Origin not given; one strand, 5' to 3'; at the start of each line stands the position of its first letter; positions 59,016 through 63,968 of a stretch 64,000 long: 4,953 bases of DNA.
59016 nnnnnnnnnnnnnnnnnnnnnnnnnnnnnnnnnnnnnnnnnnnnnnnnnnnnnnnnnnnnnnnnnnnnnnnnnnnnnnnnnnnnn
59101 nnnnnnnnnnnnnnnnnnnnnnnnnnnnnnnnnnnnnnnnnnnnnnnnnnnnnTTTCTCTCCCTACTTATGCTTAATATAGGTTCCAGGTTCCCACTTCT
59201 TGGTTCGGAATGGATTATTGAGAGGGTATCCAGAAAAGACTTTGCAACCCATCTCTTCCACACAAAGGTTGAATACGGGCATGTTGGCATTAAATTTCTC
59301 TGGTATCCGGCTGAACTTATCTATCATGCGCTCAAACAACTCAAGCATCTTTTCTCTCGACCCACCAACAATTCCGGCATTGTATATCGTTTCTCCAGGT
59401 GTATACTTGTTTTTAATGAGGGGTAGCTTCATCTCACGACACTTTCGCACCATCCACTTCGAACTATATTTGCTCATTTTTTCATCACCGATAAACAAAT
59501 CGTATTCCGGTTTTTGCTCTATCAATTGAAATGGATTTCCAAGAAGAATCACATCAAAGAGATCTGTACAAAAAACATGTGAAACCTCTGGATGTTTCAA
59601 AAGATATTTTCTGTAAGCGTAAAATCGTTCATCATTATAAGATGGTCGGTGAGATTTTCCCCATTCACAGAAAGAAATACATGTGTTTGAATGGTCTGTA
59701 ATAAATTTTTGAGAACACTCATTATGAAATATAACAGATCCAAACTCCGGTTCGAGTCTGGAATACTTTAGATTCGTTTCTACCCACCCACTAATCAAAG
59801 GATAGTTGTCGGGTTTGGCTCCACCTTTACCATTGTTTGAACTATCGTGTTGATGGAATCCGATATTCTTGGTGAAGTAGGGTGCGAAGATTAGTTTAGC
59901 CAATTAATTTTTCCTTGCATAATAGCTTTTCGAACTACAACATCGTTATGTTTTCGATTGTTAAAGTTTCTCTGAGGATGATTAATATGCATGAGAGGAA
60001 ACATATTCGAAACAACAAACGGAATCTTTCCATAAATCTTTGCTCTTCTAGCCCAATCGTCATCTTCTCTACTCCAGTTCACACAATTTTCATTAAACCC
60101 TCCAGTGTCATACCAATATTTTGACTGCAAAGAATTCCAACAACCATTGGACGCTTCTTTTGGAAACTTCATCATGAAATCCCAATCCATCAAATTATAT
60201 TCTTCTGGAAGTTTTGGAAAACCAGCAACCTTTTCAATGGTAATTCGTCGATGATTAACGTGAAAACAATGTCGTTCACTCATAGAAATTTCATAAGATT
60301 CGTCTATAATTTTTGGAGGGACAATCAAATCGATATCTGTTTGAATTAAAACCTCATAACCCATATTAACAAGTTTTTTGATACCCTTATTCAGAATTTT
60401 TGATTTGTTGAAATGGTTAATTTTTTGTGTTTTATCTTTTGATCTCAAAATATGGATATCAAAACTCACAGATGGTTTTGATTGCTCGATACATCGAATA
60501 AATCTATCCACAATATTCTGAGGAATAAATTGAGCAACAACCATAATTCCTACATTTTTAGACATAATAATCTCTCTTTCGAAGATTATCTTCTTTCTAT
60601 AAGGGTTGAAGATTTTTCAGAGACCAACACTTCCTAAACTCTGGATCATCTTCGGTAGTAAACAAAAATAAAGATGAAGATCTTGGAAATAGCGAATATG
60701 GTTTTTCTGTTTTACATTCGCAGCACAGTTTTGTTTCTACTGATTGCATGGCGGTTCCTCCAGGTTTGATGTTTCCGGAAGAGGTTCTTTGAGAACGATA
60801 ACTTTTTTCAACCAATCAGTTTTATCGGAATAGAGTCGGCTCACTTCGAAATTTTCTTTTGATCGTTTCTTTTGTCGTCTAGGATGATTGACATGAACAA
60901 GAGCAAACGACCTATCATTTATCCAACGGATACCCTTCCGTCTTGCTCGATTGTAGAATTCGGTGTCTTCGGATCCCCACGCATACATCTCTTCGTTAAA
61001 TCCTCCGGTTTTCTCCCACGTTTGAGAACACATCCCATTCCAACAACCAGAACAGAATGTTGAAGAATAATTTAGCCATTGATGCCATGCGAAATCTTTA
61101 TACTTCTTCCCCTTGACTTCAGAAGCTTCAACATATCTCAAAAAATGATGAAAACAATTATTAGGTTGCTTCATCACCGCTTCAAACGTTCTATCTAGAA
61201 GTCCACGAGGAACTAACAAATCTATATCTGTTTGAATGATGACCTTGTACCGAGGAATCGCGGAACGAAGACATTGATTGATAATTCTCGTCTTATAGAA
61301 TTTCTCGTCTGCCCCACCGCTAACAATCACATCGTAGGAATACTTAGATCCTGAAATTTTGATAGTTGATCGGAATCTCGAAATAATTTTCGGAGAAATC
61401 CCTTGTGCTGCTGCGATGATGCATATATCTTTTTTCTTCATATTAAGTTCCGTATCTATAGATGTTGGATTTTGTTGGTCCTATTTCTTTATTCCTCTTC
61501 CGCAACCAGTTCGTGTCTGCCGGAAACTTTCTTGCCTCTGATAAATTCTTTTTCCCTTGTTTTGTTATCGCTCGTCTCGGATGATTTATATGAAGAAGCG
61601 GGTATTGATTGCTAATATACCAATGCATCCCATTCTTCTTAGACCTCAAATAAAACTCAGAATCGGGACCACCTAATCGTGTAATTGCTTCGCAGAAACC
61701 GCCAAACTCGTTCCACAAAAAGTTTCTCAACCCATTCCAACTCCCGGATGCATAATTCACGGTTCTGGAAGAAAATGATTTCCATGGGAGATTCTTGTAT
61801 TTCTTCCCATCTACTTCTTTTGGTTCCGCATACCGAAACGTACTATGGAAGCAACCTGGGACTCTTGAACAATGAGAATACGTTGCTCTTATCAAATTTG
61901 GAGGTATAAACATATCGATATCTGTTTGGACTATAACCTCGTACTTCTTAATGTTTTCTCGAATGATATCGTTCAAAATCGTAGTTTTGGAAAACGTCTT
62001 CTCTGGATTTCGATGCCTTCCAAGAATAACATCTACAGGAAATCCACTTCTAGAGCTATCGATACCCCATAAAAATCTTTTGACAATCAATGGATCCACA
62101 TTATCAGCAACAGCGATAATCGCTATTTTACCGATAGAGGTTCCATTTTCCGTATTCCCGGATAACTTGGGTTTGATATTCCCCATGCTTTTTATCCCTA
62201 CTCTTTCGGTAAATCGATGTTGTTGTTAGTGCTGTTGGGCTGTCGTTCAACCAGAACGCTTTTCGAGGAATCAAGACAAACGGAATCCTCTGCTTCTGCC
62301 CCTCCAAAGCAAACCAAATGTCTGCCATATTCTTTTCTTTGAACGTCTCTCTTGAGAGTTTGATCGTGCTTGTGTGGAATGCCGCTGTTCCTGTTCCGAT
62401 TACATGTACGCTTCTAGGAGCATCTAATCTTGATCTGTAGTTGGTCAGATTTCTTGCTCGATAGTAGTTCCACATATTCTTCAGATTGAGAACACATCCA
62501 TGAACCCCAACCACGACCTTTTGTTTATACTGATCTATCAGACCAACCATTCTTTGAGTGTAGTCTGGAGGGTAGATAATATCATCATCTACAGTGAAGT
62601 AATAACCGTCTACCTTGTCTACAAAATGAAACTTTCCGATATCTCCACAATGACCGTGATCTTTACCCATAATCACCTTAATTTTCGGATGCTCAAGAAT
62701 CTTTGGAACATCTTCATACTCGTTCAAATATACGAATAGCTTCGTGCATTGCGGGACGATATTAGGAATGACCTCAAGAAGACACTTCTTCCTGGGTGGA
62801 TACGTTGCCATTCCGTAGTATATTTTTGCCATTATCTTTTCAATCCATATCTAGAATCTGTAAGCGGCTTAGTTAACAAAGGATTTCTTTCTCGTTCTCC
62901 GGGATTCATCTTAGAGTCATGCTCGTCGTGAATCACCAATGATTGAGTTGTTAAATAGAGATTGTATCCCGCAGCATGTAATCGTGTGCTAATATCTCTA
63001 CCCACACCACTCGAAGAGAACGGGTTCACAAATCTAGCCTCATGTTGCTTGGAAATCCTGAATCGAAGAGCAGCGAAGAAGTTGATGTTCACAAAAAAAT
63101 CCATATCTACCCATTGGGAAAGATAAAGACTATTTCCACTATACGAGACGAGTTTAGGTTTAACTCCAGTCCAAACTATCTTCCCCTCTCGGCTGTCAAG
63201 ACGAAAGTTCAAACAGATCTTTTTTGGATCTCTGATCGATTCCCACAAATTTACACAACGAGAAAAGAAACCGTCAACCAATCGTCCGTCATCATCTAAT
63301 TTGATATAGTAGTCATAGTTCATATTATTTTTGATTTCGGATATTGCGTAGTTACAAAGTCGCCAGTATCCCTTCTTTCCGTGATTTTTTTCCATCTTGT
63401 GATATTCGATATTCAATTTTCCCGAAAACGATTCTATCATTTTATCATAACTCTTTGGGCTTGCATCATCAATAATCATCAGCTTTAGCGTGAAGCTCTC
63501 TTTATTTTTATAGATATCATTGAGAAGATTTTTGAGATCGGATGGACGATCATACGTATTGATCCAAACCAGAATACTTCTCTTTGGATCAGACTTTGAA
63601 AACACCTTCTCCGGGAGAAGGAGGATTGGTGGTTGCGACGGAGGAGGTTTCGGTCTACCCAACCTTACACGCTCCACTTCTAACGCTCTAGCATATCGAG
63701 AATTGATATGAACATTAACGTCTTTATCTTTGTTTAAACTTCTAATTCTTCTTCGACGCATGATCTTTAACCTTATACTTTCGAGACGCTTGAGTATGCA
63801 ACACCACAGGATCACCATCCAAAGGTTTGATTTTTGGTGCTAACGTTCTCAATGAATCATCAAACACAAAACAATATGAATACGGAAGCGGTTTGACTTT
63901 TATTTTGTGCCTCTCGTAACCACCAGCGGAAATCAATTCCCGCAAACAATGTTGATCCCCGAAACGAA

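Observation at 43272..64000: About 21 kb phage-encoded glycan assembly and tailoring island (glycosyltransferases, methyltransferases, sulfotransferases, radical SAM)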

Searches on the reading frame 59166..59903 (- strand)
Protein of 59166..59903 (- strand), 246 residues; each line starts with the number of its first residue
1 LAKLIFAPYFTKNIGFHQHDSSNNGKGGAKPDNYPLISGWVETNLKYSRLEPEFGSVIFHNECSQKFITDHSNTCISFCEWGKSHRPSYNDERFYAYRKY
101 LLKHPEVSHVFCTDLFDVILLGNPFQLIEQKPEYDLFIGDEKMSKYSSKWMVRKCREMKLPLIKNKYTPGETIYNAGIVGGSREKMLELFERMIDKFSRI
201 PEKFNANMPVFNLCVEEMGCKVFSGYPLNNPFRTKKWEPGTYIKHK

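Call 5: search_protein_families(library=pfam, max_evalue=0.01, proteins=[window:59166-59903:-])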
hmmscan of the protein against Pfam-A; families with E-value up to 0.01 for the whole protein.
window:59166-59903:- (246 aa): 0 families

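Call 21: search_protein_families(library=phrogs, max_evalue=0.01, proteins=[window:59166-59903:-])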
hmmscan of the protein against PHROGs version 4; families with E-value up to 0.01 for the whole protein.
window:59166-59903:- (246 aa): 1 family
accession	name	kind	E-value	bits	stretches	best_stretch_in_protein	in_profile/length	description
phrog_1579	-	moron, auxiliary metabolic gene and host takeover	3.5e-15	57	1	88-202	319-427/482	glycosyltransferase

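Call 22: search_protein_families(library=ncbifam, max_evalue=0.01, proteins=[window:59166-59903:-])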
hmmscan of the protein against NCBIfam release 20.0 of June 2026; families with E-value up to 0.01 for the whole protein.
window:59166-59903:- (246 aa): 0 families

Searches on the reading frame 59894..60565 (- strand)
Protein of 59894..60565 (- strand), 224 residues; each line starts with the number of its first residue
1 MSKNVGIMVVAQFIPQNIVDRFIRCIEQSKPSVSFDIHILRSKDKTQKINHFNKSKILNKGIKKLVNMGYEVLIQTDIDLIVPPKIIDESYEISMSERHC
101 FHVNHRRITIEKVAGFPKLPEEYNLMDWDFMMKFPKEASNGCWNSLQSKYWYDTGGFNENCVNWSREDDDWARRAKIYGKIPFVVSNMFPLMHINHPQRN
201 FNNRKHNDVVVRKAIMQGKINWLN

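Call 5: search_protein_families(library=pfam, max_evalue=0.01, proteins=[window:59894-60565:-])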
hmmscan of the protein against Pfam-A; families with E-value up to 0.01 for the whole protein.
window:59894-60565:- (224 aa): 1 family
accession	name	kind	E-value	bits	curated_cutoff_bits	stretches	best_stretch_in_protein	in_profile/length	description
PF02709.20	Glyco_transf_7C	-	0.0012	18.9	23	1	130-177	10-57/78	N-terminal domain of galactosyltransferase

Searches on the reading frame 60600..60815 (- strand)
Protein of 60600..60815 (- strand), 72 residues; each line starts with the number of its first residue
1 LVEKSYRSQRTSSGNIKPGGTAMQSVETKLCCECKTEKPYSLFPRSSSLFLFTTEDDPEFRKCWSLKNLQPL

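Call 6: search_protein_families(library=pfam, max_evalue=0.01, proteins=[window:60600-60815:-])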
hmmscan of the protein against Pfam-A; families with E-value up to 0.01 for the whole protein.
window:60600-60815:- (72 aa): 0 families

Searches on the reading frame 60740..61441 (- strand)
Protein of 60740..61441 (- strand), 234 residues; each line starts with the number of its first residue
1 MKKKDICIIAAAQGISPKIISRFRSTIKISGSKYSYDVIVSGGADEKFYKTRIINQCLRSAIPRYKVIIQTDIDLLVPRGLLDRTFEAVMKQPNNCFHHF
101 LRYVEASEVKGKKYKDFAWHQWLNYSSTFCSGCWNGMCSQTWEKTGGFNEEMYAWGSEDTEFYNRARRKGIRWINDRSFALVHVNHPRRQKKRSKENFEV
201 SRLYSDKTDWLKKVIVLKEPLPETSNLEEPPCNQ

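Call 5: search_protein_families(library=pfam, max_evalue=0.01, proteins=[window:60740-61441:-])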
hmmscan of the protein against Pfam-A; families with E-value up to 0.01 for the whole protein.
window:60740-61441:- (234 aa): 1 family
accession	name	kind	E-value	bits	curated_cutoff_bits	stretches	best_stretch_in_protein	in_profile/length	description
PF02709.20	Glyco_transf_7C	-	2e-09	37.4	23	1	125-172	14-61/78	N-terminal domain of galactosyltransferase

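Call 113: search_dna_similar(query=window:60740-61441:-, collection=phages, mode=protein, max_rows=12, max_evalue=0.00001)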
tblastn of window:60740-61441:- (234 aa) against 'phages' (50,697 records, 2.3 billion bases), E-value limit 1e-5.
No match.

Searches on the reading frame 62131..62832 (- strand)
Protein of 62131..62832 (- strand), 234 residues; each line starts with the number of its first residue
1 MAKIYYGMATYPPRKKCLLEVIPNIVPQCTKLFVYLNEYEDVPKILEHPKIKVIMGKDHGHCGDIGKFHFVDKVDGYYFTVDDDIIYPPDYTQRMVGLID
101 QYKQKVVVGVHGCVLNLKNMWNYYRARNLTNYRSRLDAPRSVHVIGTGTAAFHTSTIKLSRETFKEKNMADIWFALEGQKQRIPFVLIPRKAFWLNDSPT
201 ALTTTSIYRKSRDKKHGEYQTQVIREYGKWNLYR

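Call 6: search_protein_families(library=pfam, max_evalue=0.01, proteins=[window:62131-62832:-])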
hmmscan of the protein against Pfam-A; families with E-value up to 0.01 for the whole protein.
window:62131-62832:- (234 aa): 1 family
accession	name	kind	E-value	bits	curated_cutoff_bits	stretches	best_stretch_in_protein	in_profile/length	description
PF00535.33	Glycos_transf_2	-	0.0014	19.1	23.3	1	75-148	78-156/168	Glycosyl transferase family 2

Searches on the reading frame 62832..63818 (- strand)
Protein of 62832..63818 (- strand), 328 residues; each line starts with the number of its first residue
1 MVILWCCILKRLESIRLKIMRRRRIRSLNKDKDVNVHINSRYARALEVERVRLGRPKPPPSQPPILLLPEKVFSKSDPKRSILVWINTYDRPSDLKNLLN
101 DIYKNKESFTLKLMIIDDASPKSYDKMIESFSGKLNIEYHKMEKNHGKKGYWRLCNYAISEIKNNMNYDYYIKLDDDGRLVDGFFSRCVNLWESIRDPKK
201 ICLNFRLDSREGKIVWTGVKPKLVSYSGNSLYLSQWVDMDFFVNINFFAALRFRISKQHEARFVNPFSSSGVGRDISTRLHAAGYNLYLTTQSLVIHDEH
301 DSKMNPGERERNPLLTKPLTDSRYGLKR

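Call 6: search_protein_families(library=pfam, max_evalue=0.01, proteins=[window:62835-63818:-])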
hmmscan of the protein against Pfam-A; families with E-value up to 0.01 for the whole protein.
window:62835-63818:- (328 aa): 1 family
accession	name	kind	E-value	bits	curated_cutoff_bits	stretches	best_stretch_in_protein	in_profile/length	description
PF00535.33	Glycos_transf_2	-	6.3e-06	26.7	23.3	1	86-256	4-164/168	Glycosyl transferase family 2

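Call 15: find_encoding_contigs(protein=window:62832-63818:-, flank=10000, max_places=6)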
Protein window:62832-63818:- (328 aa): no gene with exactly this product is on record in the collection.

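Call 51: find_related_loci(query=window:62835-63818:-, collection=viral_contigs, flank=10000)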
Query window:62835-63818:- (328 aa) in viral_contigs; peptide patterns used: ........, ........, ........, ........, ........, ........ (x = any residue, [..] = any of these).
11 stretches matched a pattern; 2 encode a relative of the query (tblastn E <= 1e-3); 2 distinct loci.
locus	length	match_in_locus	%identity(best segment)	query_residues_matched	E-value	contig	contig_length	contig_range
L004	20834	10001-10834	61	51-328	8e-118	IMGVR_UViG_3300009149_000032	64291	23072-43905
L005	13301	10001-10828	59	50-327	5e-110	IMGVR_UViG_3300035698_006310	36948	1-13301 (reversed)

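Call 56: search_protein_families(library=pfam, max_evalue=0.01, proteins=[L004:50-1546:+, L004:1716-2855:+, L004:2864-3430:+, L004:3324-4349:+, L004:4510-6708:+, L004:7167-7685:+, L004:7887-8645:+, L004:8617-9321:+, L004:9321-9929:+])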
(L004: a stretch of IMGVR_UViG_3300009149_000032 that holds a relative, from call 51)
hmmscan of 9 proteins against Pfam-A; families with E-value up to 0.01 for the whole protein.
L004:50-1546:+ (498 aa): 5 families
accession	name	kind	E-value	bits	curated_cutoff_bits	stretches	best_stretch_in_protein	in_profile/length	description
PF04851.21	ResIII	-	3.6e-18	66.4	22.5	1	105-255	3-163/164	Type III restriction enzyme, res subunit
PF18766.7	SWI2_SNF2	-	4.1e-09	36.9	26.7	1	118-281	16-180/221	SWI2/SNF2 ATPase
PF00270.35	DEAD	-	3.4e-08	33.8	26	1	108-255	2-161/167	DEAD/DEAH box helicase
PF00271.37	Helicase_C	-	1.3e-07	32.3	23.5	1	343-446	13-108/110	Helicase conserved C-terminal domain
PF21241.2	UvsW_N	-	5e-05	24.1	25.3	1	9-31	29-51/81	DNA helicase UvsW, N-terminal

L004:1716-2855:+ (379 aa): 1 family
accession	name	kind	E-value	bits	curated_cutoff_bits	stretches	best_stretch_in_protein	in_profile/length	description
PF05876.18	GpA_ATPase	-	0.0061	16.7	25.6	1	23-75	180-231/247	Phage terminase large subunit gpA, ATPase domain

L004:2864-3430:+ (188 aa): 0 families

L004:3324-4349:+ (341 aa): 1 family
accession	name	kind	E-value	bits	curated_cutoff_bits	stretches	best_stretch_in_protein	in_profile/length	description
PF01973.23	MptE-like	-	0.00017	21.8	34.6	0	234-260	142-168/171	6-hydroxymethylpterin diphosphokinase MptE-like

L004:4510-6708:+ (732 aa): 3 families
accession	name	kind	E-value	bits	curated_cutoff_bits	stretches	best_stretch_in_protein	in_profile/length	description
PF02867.20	Ribonuc_red_lgC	-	6.1e-07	28.9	23.9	1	442-488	382-428/523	Ribonucleotide reductase, barrel domain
PF21995.1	RNR-II_ins_dom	-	6.5e-05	23.6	27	1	137-204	32-96/107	B12-dependent ribonucleotide reductase, insertion domain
PF17975.6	RNR_Alpha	-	0.0055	17.6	26.4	0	6-51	20-65/101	Ribonucleotide reductase alpha domain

L004:7167-7685:+ (172 aa): 1 family
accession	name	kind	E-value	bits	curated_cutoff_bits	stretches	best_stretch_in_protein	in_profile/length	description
PF06725.17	3D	-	4.1e-18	65.8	23.8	1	112-170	3-71/72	3D domain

L004:7887-8645:+ (252 aa): 1 family
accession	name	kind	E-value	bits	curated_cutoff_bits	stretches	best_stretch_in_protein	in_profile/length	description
PF00535.33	Glycos_transf_2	-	0.0001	22.7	23.3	1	10-99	2-91/168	Glycosyl transferase family 2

L004:8617-9321:+ (234 aa): 2 families
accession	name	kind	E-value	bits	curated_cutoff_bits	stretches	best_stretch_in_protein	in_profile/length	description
PF00535.33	Glycos_transf_2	-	0.0013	19.1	23.3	1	16-59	5-48/168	Glycosyl transferase family 2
PF04666.19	MGAT4_cons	-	0.0028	17.1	51.5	1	89-128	150-189/280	MGAT4 conserved region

L004:9321-9929:+ (202 aa): 1 family
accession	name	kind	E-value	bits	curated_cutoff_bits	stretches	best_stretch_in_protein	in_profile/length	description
PF03407.22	Nucleotid_trans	-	5.4e-06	27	22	1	98-200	106-204/208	Nucleotide-diphospho-sugar transferase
